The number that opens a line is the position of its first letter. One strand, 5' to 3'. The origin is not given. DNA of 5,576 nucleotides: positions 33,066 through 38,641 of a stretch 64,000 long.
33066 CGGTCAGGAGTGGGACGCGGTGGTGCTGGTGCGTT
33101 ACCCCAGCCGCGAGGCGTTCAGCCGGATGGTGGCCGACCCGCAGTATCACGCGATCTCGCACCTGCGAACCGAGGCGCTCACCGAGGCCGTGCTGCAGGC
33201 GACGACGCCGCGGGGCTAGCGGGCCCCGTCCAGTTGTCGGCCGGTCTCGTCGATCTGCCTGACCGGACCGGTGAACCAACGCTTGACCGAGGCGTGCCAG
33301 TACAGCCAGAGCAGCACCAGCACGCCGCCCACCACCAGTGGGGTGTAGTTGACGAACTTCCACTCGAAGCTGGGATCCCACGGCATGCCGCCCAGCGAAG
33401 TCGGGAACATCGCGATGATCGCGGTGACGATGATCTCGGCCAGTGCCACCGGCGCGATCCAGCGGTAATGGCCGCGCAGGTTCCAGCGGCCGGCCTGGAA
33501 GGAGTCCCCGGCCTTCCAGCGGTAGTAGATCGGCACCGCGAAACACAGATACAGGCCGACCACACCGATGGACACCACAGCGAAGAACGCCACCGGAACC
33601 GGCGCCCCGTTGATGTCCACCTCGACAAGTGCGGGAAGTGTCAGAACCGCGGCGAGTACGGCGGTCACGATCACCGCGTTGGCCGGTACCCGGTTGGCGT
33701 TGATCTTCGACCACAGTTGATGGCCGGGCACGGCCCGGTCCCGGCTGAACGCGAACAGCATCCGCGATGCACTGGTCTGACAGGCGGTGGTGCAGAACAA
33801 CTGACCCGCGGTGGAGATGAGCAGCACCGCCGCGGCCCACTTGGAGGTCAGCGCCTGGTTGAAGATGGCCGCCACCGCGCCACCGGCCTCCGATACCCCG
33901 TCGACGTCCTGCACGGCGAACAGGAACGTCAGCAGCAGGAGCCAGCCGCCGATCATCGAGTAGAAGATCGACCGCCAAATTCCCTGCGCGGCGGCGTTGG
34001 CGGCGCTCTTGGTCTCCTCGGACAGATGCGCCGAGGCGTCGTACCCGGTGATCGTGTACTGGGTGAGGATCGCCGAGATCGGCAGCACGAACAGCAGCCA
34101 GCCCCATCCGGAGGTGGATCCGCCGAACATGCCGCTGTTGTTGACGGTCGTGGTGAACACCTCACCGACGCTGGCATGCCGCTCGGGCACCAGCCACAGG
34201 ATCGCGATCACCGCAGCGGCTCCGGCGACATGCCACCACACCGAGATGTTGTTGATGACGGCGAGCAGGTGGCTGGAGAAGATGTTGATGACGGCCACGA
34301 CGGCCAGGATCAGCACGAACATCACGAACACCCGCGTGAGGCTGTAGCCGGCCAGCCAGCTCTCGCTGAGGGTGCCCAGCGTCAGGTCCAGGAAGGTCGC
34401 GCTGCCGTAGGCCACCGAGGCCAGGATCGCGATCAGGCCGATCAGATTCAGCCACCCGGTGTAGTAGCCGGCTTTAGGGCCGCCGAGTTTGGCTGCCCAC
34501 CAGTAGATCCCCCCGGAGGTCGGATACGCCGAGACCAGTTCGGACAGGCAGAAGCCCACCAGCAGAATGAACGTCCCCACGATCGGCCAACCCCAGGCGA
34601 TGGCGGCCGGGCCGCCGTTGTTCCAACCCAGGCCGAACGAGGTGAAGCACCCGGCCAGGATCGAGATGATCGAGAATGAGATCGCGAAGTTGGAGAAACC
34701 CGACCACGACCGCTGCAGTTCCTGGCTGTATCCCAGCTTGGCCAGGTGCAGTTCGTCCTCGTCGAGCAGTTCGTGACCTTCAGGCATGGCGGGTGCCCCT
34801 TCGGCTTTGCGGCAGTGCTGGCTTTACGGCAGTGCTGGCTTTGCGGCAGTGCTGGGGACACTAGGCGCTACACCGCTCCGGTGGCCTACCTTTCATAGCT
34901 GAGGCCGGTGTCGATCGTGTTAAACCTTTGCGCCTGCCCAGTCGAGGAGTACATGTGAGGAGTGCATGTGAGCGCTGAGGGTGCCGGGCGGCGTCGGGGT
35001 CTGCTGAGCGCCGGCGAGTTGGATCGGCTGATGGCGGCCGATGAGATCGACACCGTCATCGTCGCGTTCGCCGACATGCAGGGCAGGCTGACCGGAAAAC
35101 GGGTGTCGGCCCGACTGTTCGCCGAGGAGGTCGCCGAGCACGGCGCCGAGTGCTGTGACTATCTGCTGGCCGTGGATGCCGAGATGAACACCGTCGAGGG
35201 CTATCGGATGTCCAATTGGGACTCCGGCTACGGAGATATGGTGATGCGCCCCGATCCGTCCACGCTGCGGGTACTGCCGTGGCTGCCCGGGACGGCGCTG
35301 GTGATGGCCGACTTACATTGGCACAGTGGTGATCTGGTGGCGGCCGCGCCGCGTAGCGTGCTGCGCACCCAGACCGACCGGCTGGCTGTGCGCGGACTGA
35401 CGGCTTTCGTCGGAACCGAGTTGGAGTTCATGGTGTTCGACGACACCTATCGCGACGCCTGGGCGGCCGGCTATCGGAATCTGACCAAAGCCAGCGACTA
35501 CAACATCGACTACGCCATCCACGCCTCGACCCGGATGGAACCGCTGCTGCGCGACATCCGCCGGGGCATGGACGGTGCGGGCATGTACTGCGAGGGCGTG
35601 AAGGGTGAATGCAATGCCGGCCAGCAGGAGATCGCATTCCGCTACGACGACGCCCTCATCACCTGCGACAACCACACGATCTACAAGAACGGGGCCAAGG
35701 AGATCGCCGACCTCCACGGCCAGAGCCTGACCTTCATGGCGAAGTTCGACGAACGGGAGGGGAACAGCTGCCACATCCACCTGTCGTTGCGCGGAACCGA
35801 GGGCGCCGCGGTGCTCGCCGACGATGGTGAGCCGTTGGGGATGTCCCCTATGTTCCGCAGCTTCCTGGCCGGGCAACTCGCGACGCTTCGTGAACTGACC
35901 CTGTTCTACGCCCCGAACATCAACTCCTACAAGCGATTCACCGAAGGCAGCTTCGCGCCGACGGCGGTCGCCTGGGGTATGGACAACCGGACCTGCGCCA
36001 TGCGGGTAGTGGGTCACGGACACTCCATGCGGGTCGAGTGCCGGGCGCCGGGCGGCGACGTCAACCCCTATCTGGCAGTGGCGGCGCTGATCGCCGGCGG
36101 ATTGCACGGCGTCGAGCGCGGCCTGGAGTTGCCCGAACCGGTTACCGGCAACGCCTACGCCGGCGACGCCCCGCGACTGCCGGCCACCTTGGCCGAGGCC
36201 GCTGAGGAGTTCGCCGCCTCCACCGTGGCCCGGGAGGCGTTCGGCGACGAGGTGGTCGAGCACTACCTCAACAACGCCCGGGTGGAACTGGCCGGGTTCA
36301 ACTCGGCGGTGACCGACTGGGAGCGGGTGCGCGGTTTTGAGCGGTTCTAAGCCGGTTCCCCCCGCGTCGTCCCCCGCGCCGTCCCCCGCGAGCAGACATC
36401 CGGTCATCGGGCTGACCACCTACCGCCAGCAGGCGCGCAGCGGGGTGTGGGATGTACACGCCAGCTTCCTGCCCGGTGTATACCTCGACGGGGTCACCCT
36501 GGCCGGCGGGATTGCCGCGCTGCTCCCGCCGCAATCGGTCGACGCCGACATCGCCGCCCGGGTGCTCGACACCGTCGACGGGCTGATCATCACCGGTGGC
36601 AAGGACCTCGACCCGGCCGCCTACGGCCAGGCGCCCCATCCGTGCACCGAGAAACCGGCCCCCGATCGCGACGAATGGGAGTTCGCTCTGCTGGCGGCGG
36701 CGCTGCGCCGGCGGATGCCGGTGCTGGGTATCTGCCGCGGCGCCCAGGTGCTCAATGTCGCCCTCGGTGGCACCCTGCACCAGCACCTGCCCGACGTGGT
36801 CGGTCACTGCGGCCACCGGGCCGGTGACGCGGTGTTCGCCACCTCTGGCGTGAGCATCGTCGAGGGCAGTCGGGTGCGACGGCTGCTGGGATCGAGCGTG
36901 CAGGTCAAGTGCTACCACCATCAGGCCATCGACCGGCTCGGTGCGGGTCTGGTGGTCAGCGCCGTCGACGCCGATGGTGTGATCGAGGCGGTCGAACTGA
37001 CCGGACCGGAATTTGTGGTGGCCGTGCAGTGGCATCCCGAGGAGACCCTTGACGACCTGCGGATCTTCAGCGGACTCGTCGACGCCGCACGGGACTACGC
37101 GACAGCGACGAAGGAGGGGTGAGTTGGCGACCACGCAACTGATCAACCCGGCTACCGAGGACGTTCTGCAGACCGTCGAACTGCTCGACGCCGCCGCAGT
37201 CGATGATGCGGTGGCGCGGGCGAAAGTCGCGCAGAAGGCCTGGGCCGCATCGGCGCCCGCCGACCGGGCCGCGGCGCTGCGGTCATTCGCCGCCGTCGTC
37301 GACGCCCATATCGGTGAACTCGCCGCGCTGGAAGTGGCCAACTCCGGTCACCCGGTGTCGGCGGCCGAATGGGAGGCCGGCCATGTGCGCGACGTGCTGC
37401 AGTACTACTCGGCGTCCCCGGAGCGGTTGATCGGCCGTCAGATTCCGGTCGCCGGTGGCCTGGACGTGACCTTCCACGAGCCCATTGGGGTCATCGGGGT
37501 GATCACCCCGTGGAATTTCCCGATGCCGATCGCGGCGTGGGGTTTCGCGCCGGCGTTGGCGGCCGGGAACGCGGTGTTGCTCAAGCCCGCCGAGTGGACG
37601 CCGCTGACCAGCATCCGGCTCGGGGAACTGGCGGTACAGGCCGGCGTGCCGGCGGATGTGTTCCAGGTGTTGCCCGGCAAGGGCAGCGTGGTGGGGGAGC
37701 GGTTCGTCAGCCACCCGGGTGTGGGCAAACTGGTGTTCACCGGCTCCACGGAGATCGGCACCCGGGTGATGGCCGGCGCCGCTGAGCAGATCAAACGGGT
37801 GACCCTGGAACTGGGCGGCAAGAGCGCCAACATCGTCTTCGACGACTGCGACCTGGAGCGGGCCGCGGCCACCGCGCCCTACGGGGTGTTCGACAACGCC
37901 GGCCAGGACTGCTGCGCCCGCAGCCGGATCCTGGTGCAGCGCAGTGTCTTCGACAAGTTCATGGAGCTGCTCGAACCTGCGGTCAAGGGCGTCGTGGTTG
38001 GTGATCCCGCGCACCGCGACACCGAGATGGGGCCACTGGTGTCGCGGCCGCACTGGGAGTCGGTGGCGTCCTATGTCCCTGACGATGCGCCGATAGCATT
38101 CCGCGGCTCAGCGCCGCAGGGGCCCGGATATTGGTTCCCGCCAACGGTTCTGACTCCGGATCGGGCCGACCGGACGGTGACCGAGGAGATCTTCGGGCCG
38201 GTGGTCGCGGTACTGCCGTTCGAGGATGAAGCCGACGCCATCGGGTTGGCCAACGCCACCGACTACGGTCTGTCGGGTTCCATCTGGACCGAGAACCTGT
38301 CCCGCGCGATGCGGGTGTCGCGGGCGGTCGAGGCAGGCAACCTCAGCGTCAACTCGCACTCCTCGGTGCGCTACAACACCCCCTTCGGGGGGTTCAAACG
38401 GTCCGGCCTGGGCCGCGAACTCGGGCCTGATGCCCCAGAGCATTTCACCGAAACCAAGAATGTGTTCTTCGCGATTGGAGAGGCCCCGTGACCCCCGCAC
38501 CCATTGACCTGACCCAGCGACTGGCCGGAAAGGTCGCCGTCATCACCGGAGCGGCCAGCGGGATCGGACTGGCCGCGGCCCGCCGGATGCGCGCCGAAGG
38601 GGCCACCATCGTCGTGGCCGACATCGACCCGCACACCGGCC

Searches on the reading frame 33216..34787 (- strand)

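Call 67: search_protein_families(library=pfam, proteins=[window:33216-34787:-], max_evalue=0.00001)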
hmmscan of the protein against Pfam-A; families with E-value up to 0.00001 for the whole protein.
window:33216-34787:- (523 aa): 2 families
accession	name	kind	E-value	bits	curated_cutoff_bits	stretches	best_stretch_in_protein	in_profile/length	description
PF13520.12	AA_permease_2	-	3.5e-48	165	27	1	30-488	3-426/427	Amino acid permease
PF00324.27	AA_permease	-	5.1e-25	88.5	24.6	1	45-450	13-407/470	Amino acid permease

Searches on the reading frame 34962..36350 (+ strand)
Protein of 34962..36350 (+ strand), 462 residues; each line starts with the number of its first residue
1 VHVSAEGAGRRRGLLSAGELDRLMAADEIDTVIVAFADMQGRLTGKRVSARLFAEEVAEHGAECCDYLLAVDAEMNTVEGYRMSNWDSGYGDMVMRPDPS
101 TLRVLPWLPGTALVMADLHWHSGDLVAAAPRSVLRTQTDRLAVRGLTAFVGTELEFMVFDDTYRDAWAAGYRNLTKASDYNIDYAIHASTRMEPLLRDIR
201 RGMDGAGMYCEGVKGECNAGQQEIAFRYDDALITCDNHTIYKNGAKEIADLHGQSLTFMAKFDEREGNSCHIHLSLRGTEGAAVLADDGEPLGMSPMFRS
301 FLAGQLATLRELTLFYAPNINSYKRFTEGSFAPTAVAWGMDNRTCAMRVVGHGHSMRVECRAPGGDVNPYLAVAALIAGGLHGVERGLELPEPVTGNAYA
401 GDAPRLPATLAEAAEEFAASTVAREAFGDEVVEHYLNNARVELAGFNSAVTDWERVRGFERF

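Call 10: search_protein_families(library=pfam, proteins=[window:34962-36350:+], max_evalue=0.001)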
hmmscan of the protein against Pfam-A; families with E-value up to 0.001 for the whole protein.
window:34962-36350:+ (462 aa): 2 families
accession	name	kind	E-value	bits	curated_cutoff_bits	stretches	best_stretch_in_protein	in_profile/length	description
PF00120.29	Gln-synt_C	-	7.2e-99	331.5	24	1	128-455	2-341/344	Glutamine synthetase, catalytic domain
PF03951.24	Gln-synt_N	-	0.00017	21.6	33.4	0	92-120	52-81/82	Glutamine synthetase, beta-Grasp domain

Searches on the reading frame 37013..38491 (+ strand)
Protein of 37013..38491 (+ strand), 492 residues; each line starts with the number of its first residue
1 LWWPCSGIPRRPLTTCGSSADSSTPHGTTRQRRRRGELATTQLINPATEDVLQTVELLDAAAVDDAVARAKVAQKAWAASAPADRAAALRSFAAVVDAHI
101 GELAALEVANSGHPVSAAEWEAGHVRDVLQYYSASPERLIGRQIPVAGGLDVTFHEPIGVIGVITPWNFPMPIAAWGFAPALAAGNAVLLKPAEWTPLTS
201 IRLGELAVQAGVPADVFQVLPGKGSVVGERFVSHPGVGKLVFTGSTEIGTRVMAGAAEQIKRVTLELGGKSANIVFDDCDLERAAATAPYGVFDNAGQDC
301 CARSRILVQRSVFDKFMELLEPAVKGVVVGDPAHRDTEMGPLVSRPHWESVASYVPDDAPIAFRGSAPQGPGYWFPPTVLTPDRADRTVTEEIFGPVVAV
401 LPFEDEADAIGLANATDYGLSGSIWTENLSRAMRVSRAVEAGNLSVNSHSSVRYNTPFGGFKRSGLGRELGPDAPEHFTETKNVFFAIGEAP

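Call 10: search_protein_families(library=pfam, proteins=[window:37013-38491:+], max_evalue=0.001)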
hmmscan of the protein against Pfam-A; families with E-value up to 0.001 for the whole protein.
window:37013-38491:+ (492 aa): 1 family
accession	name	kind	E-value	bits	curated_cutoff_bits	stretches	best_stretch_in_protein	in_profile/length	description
PF00171.27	Aldedh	-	4.1e-151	504.1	23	1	39-484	7-461/461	Aldehyde dehydrogenase family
